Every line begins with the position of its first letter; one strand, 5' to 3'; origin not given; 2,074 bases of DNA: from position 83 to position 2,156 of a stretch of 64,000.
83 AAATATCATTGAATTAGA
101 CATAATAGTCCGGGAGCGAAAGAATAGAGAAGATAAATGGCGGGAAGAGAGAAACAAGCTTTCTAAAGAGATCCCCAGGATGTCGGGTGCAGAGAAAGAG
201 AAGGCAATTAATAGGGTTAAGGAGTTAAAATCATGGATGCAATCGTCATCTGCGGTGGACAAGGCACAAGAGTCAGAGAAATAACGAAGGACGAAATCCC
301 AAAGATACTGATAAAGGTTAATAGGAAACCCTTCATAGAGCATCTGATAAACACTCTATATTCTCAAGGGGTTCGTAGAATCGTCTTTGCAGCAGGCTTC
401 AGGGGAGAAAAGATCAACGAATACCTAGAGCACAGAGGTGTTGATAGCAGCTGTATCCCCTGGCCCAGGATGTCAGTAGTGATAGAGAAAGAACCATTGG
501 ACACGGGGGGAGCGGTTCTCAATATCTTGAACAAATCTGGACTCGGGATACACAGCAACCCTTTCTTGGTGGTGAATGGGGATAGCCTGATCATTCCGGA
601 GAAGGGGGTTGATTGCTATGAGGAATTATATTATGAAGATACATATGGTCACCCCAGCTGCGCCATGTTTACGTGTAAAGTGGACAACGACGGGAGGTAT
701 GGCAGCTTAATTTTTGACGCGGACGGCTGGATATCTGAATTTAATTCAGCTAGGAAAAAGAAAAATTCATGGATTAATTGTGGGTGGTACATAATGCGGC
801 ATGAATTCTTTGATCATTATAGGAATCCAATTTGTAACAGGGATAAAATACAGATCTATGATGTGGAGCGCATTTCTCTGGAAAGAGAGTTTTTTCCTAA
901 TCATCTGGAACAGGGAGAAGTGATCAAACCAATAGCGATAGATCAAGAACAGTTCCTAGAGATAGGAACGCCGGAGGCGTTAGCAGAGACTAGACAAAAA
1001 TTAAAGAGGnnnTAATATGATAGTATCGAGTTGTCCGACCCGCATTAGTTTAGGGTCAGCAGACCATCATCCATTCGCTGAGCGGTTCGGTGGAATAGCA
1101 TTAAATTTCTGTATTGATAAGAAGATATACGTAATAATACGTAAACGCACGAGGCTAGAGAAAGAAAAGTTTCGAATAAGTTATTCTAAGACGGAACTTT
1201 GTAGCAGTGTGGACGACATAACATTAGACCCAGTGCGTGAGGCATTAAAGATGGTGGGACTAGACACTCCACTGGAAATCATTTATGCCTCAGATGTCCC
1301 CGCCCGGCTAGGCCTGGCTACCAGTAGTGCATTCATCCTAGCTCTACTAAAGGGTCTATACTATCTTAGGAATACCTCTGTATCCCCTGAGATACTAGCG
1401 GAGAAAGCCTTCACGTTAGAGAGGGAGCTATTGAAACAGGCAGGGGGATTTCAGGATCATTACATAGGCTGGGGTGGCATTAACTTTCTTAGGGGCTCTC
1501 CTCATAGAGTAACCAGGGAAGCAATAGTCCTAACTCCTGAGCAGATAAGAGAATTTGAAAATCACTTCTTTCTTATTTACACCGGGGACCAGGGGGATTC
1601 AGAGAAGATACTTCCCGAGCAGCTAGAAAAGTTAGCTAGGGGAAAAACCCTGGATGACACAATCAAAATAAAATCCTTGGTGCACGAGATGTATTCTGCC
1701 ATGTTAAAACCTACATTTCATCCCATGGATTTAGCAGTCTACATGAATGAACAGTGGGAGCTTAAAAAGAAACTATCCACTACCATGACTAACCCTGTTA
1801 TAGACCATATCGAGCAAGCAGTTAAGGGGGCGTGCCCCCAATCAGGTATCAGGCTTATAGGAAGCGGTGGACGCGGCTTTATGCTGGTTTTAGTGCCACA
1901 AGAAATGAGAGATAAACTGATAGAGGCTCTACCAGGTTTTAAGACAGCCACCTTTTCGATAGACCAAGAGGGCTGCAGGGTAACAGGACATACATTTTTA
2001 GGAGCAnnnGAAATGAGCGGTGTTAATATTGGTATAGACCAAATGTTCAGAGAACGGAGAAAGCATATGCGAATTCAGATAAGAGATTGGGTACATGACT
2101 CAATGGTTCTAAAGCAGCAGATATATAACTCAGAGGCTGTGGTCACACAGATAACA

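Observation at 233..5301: Phage-encoded GDP-heptose biosynthesis cluster (hddC, hddA, gmhA; gmhB may be the HAD hydrolase at 17679..18344), followed by an HNH endonuclease and a possible glycosyltransferase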

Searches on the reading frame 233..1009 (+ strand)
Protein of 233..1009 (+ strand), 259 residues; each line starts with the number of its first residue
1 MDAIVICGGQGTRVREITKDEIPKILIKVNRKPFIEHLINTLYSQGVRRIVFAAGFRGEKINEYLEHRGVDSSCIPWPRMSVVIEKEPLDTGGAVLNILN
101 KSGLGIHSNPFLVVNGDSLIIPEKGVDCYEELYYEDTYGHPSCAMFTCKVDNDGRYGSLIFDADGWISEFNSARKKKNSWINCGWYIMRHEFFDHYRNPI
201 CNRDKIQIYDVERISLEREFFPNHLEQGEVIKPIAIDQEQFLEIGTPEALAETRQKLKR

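Call 3: search_protein_families(library=pfam, proteins=[window:233-1009:+], max_evalue=0.01)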
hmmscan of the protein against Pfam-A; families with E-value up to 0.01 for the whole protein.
window:233-1009:+ (259 aa): 2 families
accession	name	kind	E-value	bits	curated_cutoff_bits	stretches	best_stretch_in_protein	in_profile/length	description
PF00483.29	NTP_transferase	-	1.4e-14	54.7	21.2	1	3-257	2-242/245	Nucleotidyl transferase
PF12804.13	NTP_transf_3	-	8.5e-08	33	27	1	3-121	1-99/160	MobA-like NTP transferase domain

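Call 4: search_protein_families(library=ncbifam, proteins=[window:233-1009:+], max_evalue=0.01)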
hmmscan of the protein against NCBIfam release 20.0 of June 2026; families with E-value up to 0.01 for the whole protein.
window:233-1009:+ (259 aa): 30 families (the best 25 are shown)
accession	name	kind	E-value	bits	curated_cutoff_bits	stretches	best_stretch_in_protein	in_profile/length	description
NF052502.1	man1P_GTase_Rv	exception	1.6e-30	106.2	440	1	1-255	1-228/352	mannose-1-phosphate guanylyltransferase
NF049965.1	GlMnHpPGnyltfHddC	equivalog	1.3e-27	96.9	300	1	1-198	1-177/221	D-glycero-D-manno-heptose 1-phosphate guanosyltransferase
TIGR03992.1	Arch_glmU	subfamily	1.3e-21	77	292.1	1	1-211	1-192/393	bifunctional sugar-1-phosphate nucleotidylyltransferase/acetyltransferase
NF045761.1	NAMPUrTaseMurU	equivalog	7.2e-17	62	250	1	1-123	1-113/226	N-acetylmuramate alpha-1-phosphate uridylyltransferase MurU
TIGR02623.1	G1P_cyt_trans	equivalog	2.5e-14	53.4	300.25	1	1-201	1-204/255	glucose-1-phosphate cytidylyltransferase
TIGR01173.1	glmU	equivalog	1.3e-13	50.6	366.85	1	2-207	2-191/452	bifunctional UDP-N-acetylglucosamine diphosphorylase/glucosamine-1-phosphate N-acetyltransferase GlmU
NF041313.1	UDPGP_AglF_Halo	equivalog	8.3e-13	48.3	400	1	1-67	1-66/234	UTP--glucose-1-phosphate uridylyltransferase AglF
NF010935.0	PRK14355.1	equivalog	1.1e-12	47.4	718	1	2-200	5-190/459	bifunctional UDP-N-acetylglucosamine diphosphorylase/glucosamine-1-phosphate N-acetyltransferase GlmU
NF010940.0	PRK14360.1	equivalog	1.7e-12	46.6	602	1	5-195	6-183/452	bifunctional UDP-N-acetylglucosamine diphosphorylase/glucosamine-1-phosphate N-acetyltransferase GlmU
NF045697.1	MurNAcPUrMurU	equivalog_domain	3.3e-11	43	370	1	5-125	2-112/229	N-acetylmuramate alpha-1-phosphate uridylyltransferase MurU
NF045495.1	AdoCbiPCobY_Meth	equivalog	9e-11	41.6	250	1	1-133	1-119/195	adenosylcobinamide-phosphate guanylyltransferase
NF010934.1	PRK14354.1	equivalog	9.3e-11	40.9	450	1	3-191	2-175/447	bifunctional UDP-N-acetylglucosamine diphosphorylase/glucosamine-1-phosphate N-acetyltransferase GlmU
NF010933.0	PRK14353.1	equivalog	6e-10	38.3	505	1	3-193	8-184/453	bifunctional UDP-N-acetylglucosamine diphosphorylase/glucosamine-1-phosphate N-acetyltransferase GlmU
TIGR01208.1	rmlA_long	equivalog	9.7e-10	37.8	320.25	1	3-196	2-182/353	glucose-1-phosphate thymidylyltransferase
NF041173.1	Sug_nt_acttase_Thmprot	equivalog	4e-08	32.6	600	1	1-196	1-176/405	bifunctional sugar-1-phosphate nucleotidylyltransferase/acetyltransferase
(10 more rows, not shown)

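Call 6: search_protein_families(library=phrogs, proteins=[window:233-1009:+], max_evalue=0.01)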
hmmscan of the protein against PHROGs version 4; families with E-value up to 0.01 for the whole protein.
window:233-1009:+ (259 aa): 2 families
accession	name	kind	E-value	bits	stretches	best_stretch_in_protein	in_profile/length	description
phrog_3980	-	unknown function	5.8e-15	55.9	1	1-255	3-245/495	-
phrog_4098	-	unknown function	0.00034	20.2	1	3-69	4-70/559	-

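Call 39: search_solved_structures(query=window:233-1009:+, max_evalue=0.001, show_alignments=1)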
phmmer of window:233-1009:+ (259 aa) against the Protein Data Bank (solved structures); distinct sequences matched with E-value up to 0.001: 38.
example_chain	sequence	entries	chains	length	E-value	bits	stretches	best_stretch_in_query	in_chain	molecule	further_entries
6jq8_A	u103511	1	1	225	2.5e-18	69.4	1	2-198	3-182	Putative 6-deoxy-D-mannoheptose pathway protein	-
5xhw_A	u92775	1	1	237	6e-18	68.2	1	2-198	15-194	Putative 6-deoxy-D-mannoheptose pathway protein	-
8yre_D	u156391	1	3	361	2.6e-12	49.7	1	1-195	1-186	Mannose-1-phosphate guanylyltransferase 1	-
7x8j_A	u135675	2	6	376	2.9e-12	49.6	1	1-195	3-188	Mannose-1-phosphate guanylyltransferase 1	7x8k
7d72_K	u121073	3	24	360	2.1e-11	46.7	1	1-192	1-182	Mannose-1-phosphate guanyltransferase beta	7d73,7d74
7whr_B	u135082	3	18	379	8.1e-10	41.5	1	1-196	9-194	Nucleotidyl transferase family protein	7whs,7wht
4y7t_A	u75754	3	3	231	1.9e-08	37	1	1-118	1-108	Nucleotidyl transferase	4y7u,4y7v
1jyk_A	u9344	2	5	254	3.7e-08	36.1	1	2-69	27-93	CTP:phosphocholine Cytidylyltransferase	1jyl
1tzf_A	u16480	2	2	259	2.6e-07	33.3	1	3-196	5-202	Glucose-1-phosphate cytidylyltransferase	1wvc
8hhd_A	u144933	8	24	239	6.8e-07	31.9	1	1-117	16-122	Nucleotidyl transferase | N-acetylmuramate alpha-1-phosphate uridylyltransferase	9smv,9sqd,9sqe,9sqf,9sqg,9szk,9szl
8x7s_B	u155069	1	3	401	1e-06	31.4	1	1-237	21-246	UTP--glucose-1-phosphate uridylyltransferase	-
1fxo_A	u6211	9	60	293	3.3e-06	29.7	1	3-222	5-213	GLUCOSE-1-PHOSPHATE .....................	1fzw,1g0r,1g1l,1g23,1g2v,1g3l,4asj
4arw_A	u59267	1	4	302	3.7e-06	29.5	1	3-222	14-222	GLUCOSE-1-PHOSPHATE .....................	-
3zlk_A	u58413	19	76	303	3.7e-06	29.5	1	3-222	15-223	GLUCOSE-1-PHOSPHATE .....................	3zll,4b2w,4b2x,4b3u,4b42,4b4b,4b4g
1h5s_D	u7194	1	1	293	1.2e-05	27.9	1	3-218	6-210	Glucose-1-phosphate thymidylyltransferase 1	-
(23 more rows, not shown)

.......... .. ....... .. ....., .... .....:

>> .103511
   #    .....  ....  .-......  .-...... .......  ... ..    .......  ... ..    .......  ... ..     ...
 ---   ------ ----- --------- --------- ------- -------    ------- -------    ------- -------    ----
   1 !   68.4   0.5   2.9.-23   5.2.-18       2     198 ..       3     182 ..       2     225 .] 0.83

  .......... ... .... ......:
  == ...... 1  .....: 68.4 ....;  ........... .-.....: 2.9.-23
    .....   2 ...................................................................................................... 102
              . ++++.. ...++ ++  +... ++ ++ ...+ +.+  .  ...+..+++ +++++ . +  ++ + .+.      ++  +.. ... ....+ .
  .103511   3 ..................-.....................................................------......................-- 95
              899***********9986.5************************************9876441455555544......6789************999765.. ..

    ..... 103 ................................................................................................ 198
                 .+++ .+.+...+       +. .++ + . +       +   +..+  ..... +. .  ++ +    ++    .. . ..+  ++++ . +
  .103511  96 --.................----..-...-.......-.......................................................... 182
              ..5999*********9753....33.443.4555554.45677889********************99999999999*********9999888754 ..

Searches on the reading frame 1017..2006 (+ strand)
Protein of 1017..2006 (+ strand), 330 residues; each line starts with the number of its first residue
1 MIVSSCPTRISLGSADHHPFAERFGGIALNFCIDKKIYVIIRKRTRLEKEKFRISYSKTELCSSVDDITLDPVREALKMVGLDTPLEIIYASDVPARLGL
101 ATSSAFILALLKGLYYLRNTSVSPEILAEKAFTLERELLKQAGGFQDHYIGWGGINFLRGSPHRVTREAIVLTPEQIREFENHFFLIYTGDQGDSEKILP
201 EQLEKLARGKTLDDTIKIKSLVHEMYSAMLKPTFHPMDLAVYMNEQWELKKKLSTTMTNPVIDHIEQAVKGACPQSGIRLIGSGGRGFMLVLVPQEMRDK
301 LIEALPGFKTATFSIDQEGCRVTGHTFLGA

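Call 3: search_protein_families(library=pfam, proteins=[window:1017-2006:+], max_evalue=0.01)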
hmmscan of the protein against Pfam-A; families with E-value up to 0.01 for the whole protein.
window:1017-2006:+ (330 aa): 1 family
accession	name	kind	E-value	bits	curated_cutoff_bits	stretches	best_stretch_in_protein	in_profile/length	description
PF00288.32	GHMP_kinases_N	-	3.1e-10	40.6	22.3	1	79-149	13-81/87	GHMP kinases N terminal domain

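Call 4: search_protein_families(library=ncbifam, proteins=[window:1017-2006:+], max_evalue=0.01)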
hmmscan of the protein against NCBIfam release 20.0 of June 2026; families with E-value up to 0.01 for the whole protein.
window:1017-2006:+ (330 aa): 7 families
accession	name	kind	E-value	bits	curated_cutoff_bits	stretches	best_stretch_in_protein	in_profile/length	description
NF049969.1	GlMnHpPKinHddA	equivalog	3.4e-23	82.6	600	1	4-306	5-317/338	D-glycero-D-manno-heptose 7-phosphate kinase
NF009948.0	PRK13412.1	equivalog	4e-15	54.6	721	1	77-292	720-934/974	bifunctional fucokinase/fucose-1-phosphate guanylyltransferase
TIGR00549.1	mevalon_kin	equivalog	1.6e-08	34.4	163.05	1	38-292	29-276/276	mevalonate kinase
NF003036.0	PRK03926.1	equivalog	0.0009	18.4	403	0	2-155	2-145/302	mevalonate kinase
TIGR01920.1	Shik_kin_archae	equivalog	0.0022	17.4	126.85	1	73-124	57-108/266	shikimate kinase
NF003006.0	PRK03817.1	equivalog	0.0037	16.3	443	0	244-322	267-342/352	galactokinase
TIGR00131.1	gal_kin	equivalog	0.0051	15.8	226.65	0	256-305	313-362/388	galactokinase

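Call 6: search_protein_families(library=phrogs, proteins=[window:1017-2006:+], max_evalue=0.01)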
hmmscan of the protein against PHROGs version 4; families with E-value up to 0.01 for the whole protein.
window:1017-2006:+ (330 aa): 1 family
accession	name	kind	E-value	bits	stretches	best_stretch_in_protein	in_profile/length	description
phrog_34407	-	unknown function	1.8e-31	110.8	1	3-306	5-323/348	-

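Call 13: search_dna_similar(query=window:1017-2006:+, collection=phages, mode=protein, max_rows=25, max_evalue=0.001)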
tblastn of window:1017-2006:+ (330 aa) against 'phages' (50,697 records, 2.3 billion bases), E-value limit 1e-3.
Records with a match: 9; places in all: 9; records where one place covers at least 80% of the query: 6.
Best place of each record, by identity: <60% 9.
By first word of the organism name: Bacteriophage 6; Caulobacter 2; Synechococcus 1.
By host as written in the record: - 6; Caulobacter crescentus CB15 2; Synechococcus sp. MIT S9220 1.
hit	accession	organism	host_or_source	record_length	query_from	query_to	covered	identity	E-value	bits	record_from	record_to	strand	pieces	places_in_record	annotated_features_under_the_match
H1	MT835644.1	Bacteriophage sp.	human fecal samples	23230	1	322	98%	31.1%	9e-28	119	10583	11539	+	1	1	record has no annotation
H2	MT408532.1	Synechococcus phage SynMITS9220M01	Synechococcus sp. MIT S9220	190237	1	270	82%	32.6%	1e-14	81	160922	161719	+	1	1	D,D-heptose 7-phosphate kinase | glycosyltransferase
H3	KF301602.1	Caulobacter phage Cr30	Caulobacter crescentus CB15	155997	3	323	97%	27.1%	5e-12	73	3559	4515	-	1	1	D,D-heptose 7-phosphate kinase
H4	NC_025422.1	Caulobacter phage Cr30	Caulobacter crescentus CB15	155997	3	323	97%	27.1%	5e-12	73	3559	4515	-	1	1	D,D-heptose 7-phosphate kinase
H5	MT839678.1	Bacteriophage sp.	human fecal samples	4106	1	322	98%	26.7%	6e-26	114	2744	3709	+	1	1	record has no annotation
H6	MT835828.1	Bacteriophage sp.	human fecal samples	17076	1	265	80%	29.4%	1e-26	115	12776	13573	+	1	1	record has no annotation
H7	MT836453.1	Bacteriophage sp.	human fecal samples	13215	1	262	79%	28.0%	2e-16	86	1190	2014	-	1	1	record has no annotation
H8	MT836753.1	Bacteriophage sp.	human fecal samples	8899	20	265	75%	28.4%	3e-25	112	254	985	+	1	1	record has no annotation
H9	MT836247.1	Bacteriophage sp.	human fecal samples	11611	60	273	65%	22.8%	1e-4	50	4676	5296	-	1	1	record has no annotation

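Call 38: search_solved_structures(query=window:1017-2006:+, max_evalue=0.01, show_alignments=1)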
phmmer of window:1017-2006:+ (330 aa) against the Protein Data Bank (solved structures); distinct sequences matched with E-value up to 0.01: 9.
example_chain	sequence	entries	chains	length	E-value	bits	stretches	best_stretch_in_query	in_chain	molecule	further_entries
4usm_A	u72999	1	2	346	2.1e-26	96.3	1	5-306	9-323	PUTATIVE SUGAR KINASE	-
4usk_A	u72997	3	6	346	3.4e-26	95.6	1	5-306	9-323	PUTATIVE SUGAR KINASE | SUGAR KINASE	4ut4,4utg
3k85_A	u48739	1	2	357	3.7e-22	82.4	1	3-307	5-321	D-glycero-D-manno-heptose 1-phosphate kinase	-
4n3o_A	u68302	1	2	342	2.2e-14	56.8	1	7-320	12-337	Putative D-glycero-D-manno-heptose 7-phosphate kinase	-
9iip_A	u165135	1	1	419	3.4e-07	33.2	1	73-293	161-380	L-fucokinase/L-fucose-1-P guanylyltransferase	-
5yys_A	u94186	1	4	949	1.9e-06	30.7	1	73-293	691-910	L-fucokinase, L-fucose-1-P guanylyltransferase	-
9iit_A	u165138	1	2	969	2e-06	30.7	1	73-293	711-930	L-fucokinase/L-fucose-1-P guanylyltransferase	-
1vis_A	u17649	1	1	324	1.3e-05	28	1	84-305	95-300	Mevalonate kinase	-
1kkh_A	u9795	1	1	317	1.4e-05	27.9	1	84-305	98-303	Mevalonate Kinase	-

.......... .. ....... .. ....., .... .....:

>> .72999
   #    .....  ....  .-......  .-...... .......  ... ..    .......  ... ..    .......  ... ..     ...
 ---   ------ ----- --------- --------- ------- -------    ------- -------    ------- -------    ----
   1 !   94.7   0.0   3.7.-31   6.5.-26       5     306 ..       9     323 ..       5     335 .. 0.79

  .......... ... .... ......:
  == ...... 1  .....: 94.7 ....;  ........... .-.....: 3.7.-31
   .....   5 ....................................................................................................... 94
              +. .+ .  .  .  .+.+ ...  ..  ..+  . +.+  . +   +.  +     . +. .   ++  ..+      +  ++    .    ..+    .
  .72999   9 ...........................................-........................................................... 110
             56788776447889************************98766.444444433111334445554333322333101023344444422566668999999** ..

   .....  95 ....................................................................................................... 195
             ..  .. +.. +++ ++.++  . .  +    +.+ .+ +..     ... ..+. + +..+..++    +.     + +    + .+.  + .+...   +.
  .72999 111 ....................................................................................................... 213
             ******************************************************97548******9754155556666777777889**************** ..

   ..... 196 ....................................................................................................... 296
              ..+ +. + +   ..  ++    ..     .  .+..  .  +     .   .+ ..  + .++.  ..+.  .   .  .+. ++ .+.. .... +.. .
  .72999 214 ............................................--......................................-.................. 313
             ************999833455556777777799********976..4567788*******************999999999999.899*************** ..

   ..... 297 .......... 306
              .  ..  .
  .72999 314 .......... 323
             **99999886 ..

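Call 75: get_annotated_region(hit=H2, flank=7000)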
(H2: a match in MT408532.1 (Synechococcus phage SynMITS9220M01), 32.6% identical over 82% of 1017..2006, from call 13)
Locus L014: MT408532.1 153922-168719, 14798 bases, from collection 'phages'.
description: Synechococcus phage SynMITS9220M01, complete genome.
organism: Synechococcus phage SynMITS9220M01 (NCBI taxid 2736186)
taxonomy: Viruses; Duplodnaviria; Heunggongvirae; Uroviricota; Caudoviricetes; Kyanoviridae
host: Synechococcus sp. MIT S9220; source: seawater; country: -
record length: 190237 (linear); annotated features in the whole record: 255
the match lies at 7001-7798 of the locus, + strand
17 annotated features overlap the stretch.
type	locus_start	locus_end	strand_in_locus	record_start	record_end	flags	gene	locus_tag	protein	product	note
CDS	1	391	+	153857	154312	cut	-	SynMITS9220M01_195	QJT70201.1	hypothetical protein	-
CDS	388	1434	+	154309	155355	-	-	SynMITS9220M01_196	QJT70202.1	kinase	-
CDS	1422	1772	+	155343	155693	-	-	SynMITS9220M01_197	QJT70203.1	putative nucleotidyltransferase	-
CDS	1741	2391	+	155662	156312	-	-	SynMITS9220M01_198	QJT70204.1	nucleotidyltransferase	-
CDS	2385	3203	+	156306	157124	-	-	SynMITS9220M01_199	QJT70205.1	NAD-dependent epimerase/dehydratase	-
CDS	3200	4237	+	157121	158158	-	-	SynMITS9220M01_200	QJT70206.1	NAD-dependent epimerase/dehydratase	-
CDS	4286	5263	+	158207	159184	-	-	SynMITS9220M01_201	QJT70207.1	hypothetical protein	-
CDS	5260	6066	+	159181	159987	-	-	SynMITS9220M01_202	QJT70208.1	hypothetical protein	-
CDS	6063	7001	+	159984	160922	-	-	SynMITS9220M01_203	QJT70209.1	glycosyltransferase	-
CDS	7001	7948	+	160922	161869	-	-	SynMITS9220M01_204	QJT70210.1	D,D-heptose 7-phosphate kinase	-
CDS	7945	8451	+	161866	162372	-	-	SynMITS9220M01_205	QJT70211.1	phosphoheptose isomerase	-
CDS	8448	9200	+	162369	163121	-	-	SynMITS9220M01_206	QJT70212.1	hypothetical protein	-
CDS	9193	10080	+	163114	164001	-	-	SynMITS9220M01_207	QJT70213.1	ADP-L-glycero-D-mannoheptose-6-epimerase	-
CDS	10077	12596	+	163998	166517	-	-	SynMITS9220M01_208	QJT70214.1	hypothetical protein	-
CDS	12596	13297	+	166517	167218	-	-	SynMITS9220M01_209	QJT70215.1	hypothetical protein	-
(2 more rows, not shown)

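Call 76: get_annotated_region(hit=H3, flank=7000)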
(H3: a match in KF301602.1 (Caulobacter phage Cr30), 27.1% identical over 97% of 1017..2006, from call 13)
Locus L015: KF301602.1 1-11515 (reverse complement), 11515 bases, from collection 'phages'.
description: Caulobacter phage Cr30, complete genome.
organism: Caulobacter phage Cr30 (NCBI taxid 1357714)
taxonomy: Viruses; Duplodnaviria; Heunggongvirae; Uroviricota; Caudoviricetes
host: Caulobacter crescentus CB15; source: pond water; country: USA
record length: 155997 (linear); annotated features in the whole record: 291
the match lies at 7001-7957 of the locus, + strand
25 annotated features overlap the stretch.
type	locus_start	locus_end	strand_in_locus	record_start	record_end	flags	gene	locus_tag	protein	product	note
CDS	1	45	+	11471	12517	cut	-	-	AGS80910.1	GMP reductase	-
CDS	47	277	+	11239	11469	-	-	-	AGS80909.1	hypothetical protein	-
CDS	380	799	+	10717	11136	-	-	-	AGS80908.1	hypothetical protein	-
CDS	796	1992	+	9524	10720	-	-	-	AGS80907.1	RNA ligase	-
CDS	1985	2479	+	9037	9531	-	-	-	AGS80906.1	hypothetical protein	-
CDS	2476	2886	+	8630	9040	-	-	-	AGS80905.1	hypothetical protein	-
CDS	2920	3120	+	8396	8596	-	-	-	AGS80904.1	hypothetical protein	-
CDS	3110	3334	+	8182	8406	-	-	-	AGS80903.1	hypothetical protein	-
CDS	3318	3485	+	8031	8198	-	-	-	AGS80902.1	hypothetical protein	-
CDS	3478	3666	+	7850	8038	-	-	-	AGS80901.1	hypothetical protein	-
CDS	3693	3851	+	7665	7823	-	-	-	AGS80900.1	hypothetical protein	-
CDS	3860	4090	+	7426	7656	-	-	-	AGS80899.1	hypothetical protein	-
CDS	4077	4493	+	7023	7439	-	-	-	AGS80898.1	hypothetical protein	-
CDS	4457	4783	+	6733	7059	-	-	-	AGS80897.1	hypothetical protein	-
CDS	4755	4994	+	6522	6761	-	-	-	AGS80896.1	glutaredoxin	-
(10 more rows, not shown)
